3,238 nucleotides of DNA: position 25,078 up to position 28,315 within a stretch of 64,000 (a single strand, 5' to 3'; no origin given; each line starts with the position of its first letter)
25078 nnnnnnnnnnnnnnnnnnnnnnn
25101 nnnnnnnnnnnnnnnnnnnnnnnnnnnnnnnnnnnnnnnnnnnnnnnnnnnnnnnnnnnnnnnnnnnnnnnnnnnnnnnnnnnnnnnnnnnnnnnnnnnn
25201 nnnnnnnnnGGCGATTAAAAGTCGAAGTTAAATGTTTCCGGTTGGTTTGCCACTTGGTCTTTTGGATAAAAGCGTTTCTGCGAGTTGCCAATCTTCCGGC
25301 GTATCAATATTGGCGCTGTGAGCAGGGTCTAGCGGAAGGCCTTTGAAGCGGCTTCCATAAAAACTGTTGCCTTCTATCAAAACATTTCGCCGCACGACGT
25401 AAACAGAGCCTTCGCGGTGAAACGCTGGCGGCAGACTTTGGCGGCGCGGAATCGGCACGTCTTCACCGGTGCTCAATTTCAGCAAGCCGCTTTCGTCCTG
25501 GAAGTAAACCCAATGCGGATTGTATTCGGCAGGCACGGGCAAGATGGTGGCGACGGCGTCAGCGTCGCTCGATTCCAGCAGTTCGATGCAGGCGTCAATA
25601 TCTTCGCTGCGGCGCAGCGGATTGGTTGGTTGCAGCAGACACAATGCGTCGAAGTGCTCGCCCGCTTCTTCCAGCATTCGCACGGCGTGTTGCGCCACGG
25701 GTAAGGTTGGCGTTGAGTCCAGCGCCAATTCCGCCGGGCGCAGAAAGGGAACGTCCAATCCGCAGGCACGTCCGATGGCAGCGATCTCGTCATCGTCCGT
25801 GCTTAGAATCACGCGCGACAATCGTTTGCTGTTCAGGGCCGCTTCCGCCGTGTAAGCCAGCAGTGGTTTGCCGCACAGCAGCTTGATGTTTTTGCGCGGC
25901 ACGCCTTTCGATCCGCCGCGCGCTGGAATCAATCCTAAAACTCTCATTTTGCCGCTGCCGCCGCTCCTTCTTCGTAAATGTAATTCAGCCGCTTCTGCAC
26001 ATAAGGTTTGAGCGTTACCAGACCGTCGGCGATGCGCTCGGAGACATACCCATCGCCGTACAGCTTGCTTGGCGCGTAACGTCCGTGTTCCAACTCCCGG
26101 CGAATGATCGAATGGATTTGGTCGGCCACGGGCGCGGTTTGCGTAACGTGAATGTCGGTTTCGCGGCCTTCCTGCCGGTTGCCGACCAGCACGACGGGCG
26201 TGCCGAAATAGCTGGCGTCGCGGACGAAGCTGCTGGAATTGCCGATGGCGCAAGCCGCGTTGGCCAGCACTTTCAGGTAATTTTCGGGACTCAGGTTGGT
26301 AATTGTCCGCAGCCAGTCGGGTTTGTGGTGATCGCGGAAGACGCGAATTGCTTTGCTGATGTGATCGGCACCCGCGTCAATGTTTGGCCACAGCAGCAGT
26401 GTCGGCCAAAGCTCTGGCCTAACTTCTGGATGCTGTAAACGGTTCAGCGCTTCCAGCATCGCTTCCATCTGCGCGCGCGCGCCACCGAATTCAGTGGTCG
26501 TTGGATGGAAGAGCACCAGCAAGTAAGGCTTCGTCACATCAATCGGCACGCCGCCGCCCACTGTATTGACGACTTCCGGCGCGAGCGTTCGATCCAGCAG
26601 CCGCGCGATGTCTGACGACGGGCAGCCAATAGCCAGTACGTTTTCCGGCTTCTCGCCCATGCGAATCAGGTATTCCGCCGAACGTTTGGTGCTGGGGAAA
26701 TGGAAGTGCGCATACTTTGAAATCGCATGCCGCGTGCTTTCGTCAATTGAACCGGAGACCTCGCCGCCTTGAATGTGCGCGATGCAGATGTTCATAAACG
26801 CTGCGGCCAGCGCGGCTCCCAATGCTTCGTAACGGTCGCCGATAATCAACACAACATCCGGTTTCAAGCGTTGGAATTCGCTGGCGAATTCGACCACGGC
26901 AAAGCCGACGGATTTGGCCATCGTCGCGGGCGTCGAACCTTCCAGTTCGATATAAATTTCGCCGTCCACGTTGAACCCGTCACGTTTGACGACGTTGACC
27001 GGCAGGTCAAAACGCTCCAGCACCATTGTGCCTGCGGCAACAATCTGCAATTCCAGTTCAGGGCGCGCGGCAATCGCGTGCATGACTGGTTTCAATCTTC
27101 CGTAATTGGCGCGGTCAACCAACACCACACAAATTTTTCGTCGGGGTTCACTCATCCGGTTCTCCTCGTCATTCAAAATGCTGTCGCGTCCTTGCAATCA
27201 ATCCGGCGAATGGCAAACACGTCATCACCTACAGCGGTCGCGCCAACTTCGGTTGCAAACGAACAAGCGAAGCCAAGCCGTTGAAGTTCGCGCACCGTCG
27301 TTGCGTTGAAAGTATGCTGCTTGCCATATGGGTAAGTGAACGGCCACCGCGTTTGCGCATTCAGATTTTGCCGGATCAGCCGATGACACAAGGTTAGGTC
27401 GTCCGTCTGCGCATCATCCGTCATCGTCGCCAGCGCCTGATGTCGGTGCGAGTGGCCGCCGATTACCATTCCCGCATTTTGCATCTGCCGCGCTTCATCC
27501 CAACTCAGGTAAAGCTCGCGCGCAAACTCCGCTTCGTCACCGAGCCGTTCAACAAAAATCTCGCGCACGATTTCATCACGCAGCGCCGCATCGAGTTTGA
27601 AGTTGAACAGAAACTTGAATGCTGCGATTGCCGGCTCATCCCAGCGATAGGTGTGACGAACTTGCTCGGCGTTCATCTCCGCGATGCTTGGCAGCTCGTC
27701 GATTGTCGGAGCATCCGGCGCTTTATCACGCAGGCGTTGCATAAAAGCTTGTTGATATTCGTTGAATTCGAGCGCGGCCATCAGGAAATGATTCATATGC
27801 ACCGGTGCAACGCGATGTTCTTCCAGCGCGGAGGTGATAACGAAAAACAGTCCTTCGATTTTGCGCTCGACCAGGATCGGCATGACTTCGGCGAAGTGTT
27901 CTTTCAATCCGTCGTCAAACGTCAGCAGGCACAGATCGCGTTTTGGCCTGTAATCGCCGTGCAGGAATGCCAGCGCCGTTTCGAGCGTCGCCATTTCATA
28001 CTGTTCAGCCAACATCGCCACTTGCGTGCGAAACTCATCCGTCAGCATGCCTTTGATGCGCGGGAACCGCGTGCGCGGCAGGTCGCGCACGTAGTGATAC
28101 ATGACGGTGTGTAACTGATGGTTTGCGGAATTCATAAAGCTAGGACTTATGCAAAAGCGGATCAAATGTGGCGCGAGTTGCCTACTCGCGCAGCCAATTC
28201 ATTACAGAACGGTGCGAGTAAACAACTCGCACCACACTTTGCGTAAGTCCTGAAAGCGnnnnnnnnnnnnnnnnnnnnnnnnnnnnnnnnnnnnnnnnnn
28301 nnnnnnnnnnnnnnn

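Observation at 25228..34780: The nonulosonic-acid (neuB/neuC/neuA) module is interrupted by an FkbH-ACP-dehydratase/reductase acyl module, a deacetylase and an oxygenase, which predicts an unusually N-acylated sialic-acid-like sugar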

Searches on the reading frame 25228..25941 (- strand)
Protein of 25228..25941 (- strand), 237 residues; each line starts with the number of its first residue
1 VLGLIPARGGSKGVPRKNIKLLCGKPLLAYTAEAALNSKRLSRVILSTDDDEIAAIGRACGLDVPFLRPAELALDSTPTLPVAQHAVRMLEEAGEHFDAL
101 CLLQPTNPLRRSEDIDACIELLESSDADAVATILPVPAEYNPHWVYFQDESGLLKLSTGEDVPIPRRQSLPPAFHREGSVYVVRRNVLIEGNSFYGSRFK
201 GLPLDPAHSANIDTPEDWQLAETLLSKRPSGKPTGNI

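Call 44: search_solved_structures(query=window:25228-25941:-, max_evalue=0.00001)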
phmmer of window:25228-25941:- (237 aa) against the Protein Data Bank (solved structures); distinct sequences matched with E-value up to 0.00001: 5.
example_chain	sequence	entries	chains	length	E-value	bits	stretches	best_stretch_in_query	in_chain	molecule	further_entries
6ifd_A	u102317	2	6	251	1.2e-33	120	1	3-225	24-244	CMP-N-acetylneuraminate Synthetase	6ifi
9ftb_A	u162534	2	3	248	1.4e-29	106.7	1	3-226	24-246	NeuA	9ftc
1eyr_A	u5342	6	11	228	8.3e-27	97.7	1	3-228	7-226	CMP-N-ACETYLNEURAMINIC ACID SYNTHETASE | N-acylneuraminate cytidylyltransferase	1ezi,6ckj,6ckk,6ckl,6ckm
9t4z_A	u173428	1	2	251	9.4e-25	90.9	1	2-223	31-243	PpNeuA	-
1qwj_A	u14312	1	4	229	3.6e-20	75.9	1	3-223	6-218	cytidine monophospho-N-acetylneuraminic acid synthetase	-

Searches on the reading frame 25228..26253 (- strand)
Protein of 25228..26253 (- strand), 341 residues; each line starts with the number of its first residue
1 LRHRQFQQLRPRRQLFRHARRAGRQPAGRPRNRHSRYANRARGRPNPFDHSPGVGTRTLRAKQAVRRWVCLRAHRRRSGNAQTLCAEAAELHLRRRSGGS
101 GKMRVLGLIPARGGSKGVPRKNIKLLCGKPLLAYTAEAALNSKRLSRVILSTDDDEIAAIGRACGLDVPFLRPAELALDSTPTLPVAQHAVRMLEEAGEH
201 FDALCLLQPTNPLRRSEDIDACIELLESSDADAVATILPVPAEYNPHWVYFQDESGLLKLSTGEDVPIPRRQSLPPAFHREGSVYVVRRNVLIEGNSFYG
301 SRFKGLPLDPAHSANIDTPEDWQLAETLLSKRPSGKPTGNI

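Call 4: search_protein_families(library=pfam, proteins=[window:25228-26253:-], max_evalue=0.01)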
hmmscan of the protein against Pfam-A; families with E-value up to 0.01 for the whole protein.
window:25228-26253:- (341 aa): 1 family
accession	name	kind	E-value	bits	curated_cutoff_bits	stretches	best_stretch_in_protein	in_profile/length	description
PF02348.25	CTP_transf_3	-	8.9e-21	75.1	22.6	1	107-237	2-125/217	Cytidylyltransferase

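Call 5: search_protein_families(library=ncbifam, proteins=[window:25228-26253:-], max_evalue=0.01)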
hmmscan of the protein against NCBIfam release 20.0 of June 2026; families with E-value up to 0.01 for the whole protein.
window:25228-26253:- (341 aa): 6 families
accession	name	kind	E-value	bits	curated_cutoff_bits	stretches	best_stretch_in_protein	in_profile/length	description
TIGR03584.1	PseF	equivalog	2.4e-49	168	205.7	1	107-328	2-219/222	pseudaminic acid cytidylyltransferase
NF003952.0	PRK05450.1-5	subfamily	2.1e-13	50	193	1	103-237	1-127/250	3-deoxy-manno-octulosonate cytidylyltransferase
NF003950.0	PRK05450.1-3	subfamily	3.9e-11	42.7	234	1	103-237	1-128/248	3-deoxy-manno-octulosonate cytidylyltransferase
NF009905.0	PRK13368.1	subfamily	2e-10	40.5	255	1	103-238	1-126/243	3-deoxy-manno-octulosonate cytidylyltransferase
NF003948.0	PRK05450.1-1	equivalog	1.5e-08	34.1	281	1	102-240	3-134/248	3-deoxy-manno-octulosonate cytidylyltransferase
TIGR00466.1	kdsB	equivalog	4e-05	23.2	155.2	1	108-168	6-65/241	3-deoxy-manno-octulosonate cytidylyltransferase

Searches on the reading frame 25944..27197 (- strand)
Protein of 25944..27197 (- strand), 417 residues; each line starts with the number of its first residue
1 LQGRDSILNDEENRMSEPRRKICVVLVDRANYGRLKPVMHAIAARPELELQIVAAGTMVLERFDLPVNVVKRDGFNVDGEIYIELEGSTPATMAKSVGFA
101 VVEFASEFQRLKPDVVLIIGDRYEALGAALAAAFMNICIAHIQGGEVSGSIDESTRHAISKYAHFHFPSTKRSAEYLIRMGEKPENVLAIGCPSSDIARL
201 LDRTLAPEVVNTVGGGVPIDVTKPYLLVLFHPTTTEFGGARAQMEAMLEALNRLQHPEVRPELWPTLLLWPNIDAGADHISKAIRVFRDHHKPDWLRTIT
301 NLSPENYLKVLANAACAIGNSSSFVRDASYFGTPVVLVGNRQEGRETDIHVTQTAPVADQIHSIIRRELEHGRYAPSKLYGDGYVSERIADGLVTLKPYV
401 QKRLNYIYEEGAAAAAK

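Call 4: search_protein_families(library=pfam, proteins=[window:25944-27197:-], max_evalue=0.01)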
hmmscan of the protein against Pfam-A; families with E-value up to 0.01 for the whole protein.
window:25944-27197:- (417 aa): 1 family
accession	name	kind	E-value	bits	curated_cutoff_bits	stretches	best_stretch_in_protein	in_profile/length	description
PF02350.25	Epimerase_2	-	4.1e-59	200.6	30.6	1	41-392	2-345/347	UDP-N-acetylglucosamine 2-epimerase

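Call 5: search_protein_families(library=ncbifam, proteins=[window:25944-27197:-], max_evalue=0.01)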
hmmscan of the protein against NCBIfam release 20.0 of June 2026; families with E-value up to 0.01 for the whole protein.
window:25944-27197:- (417 aa): 2 families
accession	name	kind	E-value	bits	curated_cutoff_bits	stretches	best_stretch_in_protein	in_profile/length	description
TIGR03568.1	NeuC_NnaA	equivalog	5.4e-102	341.4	235.9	1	20-391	1-363/365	UDP-N-acetylglucosamine 2-epimerase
TIGR00236.1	wecB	equivalog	9.2e-18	64.5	210.15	1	21-392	2-361/366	non-hydrolyzing UDP-N-acetylglucosamine 2-epimerase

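Call 31: search_solved_structures(query=window:25944-27155:-, max_evalue=0.00001)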
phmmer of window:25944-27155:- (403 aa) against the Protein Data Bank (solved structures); distinct sequences matched with E-value up to 0.00001: 15.
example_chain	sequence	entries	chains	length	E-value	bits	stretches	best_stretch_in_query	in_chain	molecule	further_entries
4zht_A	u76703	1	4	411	1.5e-69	237.8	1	5-381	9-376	Bifunctional UDP-N-acetylglucosamine 2-epimerase/N-acetylmannosamine kinase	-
5xvs_A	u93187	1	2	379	1.1e-48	169.1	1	6-332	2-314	GDP/UDP-N,N'-diacetylbacillosamine 2-epimerase (Hydrolyzing)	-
5zlr_A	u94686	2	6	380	1.1e-48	169.1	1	6-332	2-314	GDP/UDP-N,N'-diacetylbacillosamine 2-epimerase (Hydrolyzing)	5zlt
5enz_A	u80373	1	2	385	2.3e-09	39.7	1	77-183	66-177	UDP-GlcNAc 2-epimerase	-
3dzc_A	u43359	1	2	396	5.1e-09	38.5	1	96-377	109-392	UDP-N-acetylglucosamine 2-epimerase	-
1vgv_A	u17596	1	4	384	8e-09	37.9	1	8-379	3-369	UDP-N-acetylglucosamine 2-epimerase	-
1f6d_A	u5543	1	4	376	8e-09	37.9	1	8-379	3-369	UDP-N-ACETYLGLUCOSAMINE 2-EPIMERASE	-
1o6c_A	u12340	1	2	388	1.7e-08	36.8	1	59-186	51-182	UDP-N-acetylglucosamine 2-epimerase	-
4fkz_A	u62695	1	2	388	1.8e-08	36.7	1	59-186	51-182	UDP-N-acetylglucosamine 2-epimerase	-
5dld_A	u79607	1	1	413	3.9e-08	35.6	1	6-263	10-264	UDP-N-Acetylglucosamine 2-epimerase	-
4hwg_A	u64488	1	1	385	1.3e-06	30.6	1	78-329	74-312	UDP-N-acetylglucosamine 2-epimerase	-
8sxy_A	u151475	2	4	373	2.1e-06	29.9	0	91-379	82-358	UDP-2,3-diacetamido-2,3-dideoxy-glucuronic acid-2-epimerase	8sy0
8sxv_A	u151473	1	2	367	2.2e-06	29.8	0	91-379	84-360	UDP-2,3-diacetamido-2,3-dideoxy-glucuronic acid-2-epimerase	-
7ya2_A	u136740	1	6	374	2.3e-06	29.8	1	65-218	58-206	Capsular polysaccharide synthesis enzyme CapG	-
3ot5_A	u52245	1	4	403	3.1e-06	29.4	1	17-376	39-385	UDP-N-acetylglucosamine 2-epimerase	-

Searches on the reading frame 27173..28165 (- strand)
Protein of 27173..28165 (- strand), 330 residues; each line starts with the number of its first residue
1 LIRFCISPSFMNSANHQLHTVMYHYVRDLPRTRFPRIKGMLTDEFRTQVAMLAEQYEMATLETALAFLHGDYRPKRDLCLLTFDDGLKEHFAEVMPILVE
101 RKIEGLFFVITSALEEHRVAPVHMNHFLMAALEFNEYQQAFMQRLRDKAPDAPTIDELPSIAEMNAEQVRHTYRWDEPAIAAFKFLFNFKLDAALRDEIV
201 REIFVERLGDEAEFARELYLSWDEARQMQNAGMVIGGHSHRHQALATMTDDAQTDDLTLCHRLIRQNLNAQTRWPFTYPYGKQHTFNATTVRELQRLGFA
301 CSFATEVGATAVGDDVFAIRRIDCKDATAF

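Call 4: search_protein_families(library=pfam, proteins=[window:27173-28165:-], max_evalue=0.01)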
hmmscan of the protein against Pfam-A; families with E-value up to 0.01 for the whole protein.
window:27173-28165:- (330 aa): 1 family
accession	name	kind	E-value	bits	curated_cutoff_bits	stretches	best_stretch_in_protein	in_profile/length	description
PF01522.26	Polysacc_deac_1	-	1.8e-22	80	23.1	1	74-300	4-122/124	Polysaccharide deacetylase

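Call 5: search_protein_families(library=ncbifam, proteins=[window:27173-28165:-], max_evalue=0.01)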
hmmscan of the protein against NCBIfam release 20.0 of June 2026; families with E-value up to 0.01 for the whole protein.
window:27173-28165:- (330 aa): 10 families
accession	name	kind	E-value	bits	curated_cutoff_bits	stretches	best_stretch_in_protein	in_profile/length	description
TIGR03938.2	deacetyl_PgaB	equivalog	8.3e-14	50.8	321.9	1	18-127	3-114/621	poly-beta-1,6-N-acetyl-D-glucosamine N-deacetylase PgaB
TIGR02884.1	spore_pdaA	equivalog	6.1e-08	32.6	298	1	225-301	82-155/224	delta-lactam-biosynthetic de-N-acetylase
TIGR02764.1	spore_ybaN_pdaB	equivalog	9.9e-07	28.7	237.4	1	224-301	50-123/191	polysaccharide deacetylase family sporulation protein PdaB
NF011177.0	PRK14582.1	equivalog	5.2e-06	25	923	1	18-139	49-169/671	poly-beta-1,6-N-acetyl-D-glucosamine N-deacetylase PgaB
TIGR03933.1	PIA_icaB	equivalog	5.5e-05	22.8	248.35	0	43-118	38-113/245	intercellular adhesin biosynthesis polysaccharide N-deacetylase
NF045822.1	PgAcgDacpgdA2_Bac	equivalog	0.00019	20.8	400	1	47-118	43-111/274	peptidoglycan-N-acetylglucosamine deacetylase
TIGR02873.1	spore_ylxY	hypoth_equivalog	0.00023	20.5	391.5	1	225-282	130-186/268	probable sporulation protein, polysaccharide deacetylase family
TIGR04243.1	nodulat_NodB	equivalog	0.0014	18.1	240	0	80-117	5-43/197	chitooligosaccharide deacetylase NodB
NF045821.1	PgAcgDacpgdA1_Bac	equivalog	0.0014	17.6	400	0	225-282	133-189/282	peptidoglycan-N-acetylglucosamine deacetylase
NF011176.0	PRK14581.1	equivalog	0.0047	15.1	1091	0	39-106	68-136/673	poly-beta-1,6-N-acetyl-D-glucosamine N-deacetylase PgaB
